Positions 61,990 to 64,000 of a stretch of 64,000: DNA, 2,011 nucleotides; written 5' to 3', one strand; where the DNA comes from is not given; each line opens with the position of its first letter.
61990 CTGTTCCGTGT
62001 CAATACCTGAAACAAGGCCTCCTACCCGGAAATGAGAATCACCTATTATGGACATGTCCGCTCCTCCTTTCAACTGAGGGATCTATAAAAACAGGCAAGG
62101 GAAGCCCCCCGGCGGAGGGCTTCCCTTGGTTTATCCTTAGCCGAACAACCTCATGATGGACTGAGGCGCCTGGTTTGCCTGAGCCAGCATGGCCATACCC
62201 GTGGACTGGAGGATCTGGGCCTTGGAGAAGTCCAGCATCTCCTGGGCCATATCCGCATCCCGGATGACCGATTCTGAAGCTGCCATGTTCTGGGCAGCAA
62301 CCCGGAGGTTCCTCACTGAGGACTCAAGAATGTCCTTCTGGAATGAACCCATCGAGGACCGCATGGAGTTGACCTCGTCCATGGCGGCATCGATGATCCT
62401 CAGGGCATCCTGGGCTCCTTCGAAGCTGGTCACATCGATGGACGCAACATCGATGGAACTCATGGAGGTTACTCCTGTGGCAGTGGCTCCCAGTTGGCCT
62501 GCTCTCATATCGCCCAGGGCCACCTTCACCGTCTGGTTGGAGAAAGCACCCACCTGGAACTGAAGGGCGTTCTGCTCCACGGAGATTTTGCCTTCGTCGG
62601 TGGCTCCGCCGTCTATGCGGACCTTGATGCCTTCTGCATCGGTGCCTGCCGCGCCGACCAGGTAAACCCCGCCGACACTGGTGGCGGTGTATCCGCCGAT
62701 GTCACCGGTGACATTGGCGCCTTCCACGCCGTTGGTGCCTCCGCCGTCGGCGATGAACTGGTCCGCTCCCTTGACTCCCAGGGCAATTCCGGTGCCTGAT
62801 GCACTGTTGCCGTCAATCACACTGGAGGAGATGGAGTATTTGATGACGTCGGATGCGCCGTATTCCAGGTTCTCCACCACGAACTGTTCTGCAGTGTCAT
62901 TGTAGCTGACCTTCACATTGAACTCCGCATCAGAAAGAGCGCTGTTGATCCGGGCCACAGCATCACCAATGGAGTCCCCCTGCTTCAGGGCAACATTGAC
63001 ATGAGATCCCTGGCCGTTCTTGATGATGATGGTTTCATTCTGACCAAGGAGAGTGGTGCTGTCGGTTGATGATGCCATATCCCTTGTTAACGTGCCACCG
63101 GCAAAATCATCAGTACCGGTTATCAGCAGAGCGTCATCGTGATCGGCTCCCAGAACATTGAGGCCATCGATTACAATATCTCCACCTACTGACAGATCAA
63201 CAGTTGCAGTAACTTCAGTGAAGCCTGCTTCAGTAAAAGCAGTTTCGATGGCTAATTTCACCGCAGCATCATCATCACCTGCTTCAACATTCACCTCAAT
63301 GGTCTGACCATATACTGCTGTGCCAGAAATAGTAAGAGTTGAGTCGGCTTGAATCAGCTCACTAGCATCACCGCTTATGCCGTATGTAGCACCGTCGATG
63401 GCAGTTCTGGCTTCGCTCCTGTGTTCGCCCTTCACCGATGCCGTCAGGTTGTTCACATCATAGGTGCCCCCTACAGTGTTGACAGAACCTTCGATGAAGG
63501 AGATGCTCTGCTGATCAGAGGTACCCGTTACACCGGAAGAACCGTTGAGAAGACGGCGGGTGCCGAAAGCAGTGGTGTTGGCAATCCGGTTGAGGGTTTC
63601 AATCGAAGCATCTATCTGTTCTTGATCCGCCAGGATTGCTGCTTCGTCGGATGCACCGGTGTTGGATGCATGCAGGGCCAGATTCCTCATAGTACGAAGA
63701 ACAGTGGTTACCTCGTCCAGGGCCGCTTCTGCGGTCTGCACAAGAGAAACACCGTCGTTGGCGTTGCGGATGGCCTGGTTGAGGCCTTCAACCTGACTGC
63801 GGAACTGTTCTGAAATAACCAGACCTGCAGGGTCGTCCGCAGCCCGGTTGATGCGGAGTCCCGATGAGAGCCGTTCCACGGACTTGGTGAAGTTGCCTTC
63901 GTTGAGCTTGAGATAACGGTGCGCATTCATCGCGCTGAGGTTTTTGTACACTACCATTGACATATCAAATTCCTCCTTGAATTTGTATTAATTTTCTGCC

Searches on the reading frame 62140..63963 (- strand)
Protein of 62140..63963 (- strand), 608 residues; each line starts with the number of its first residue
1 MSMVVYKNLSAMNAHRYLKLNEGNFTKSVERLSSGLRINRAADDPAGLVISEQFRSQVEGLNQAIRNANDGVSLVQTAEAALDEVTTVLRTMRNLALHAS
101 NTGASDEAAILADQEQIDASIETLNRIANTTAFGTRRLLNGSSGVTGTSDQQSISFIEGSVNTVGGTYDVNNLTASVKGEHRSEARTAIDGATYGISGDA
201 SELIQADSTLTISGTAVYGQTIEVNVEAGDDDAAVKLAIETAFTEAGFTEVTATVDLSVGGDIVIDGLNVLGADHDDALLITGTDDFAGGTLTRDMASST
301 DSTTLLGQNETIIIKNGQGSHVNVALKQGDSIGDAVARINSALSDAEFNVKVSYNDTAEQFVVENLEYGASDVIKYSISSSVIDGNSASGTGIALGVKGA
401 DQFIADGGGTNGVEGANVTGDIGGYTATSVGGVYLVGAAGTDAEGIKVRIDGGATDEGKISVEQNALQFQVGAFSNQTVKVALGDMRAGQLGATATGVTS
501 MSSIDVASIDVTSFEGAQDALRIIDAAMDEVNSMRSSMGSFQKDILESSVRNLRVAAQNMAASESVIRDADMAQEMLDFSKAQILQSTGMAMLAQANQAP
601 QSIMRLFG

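Call 18: search_protein_families(library=ncbifam, proteins=[window:62140-63963:-], max_evalue=0.00001)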
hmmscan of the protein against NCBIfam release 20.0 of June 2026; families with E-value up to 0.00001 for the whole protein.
window:62140-63963:- (608 aa): 24 families
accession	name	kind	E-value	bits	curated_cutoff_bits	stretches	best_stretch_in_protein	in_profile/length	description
NF006466.0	PRK08869.1-1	subfamily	7.1e-69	233.1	426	2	1-233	1-220/377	flagellin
NF009446.0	PRK12804.1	subfamily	7.1e-68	229.3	352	2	3-190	1-189/301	flagellin Hag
NF006468.0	PRK08869.1-3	subfamily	1.4e-62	211.9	436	2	1-145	1-144/378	polar flagellin E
NF006469.0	PRK08869.1-4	equivalog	1.5e-61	208.9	627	2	1-145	1-144/377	flagellin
NF009448.0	PRK12806.1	equivalog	2.5e-58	198.1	531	2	1-270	1-271/475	flagellin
NF006467.0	PRK08869.1-2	subfamily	2.1e-56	191.7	443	2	1-307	1-297/400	flagellin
NF009444.0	PRK12802.1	equivalog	4.2e-55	187.3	332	2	1-229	1-237/282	flagellin domain-containing protein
NF005294.0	PRK06819.1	subfamily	4e-52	178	387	2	3-256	3-250/376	FliC/FljB family flagellin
NF010115.0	PRK13588.1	subfamily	1e-48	166.6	503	2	1-261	1-266/514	flagellin B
NF009234.0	PRK12584.1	equivalog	2.1e-46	159.1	752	2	1-142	1-141/510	flagellin A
NF006264.0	PRK08411.1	subfamily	2.6e-46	158.5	729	2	3-142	3-141/572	flagellin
NF009449.0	PRK12807.1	subfamily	2.8e-44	151.8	347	2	3-212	1-206/287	flagellin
NF006470.0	PRK08869.1-5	equivalog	1.7e-43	149.3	423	2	7-145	6-143/388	flagellin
NF005953.0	PRK08026.1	subfamily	2.7e-42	146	619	1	21-606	21-545/548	FliC/FljB family flagellin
NF010116.0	PRK13589.1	subfamily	6.2e-39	134.1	983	2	2-142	2-141/576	flagellin A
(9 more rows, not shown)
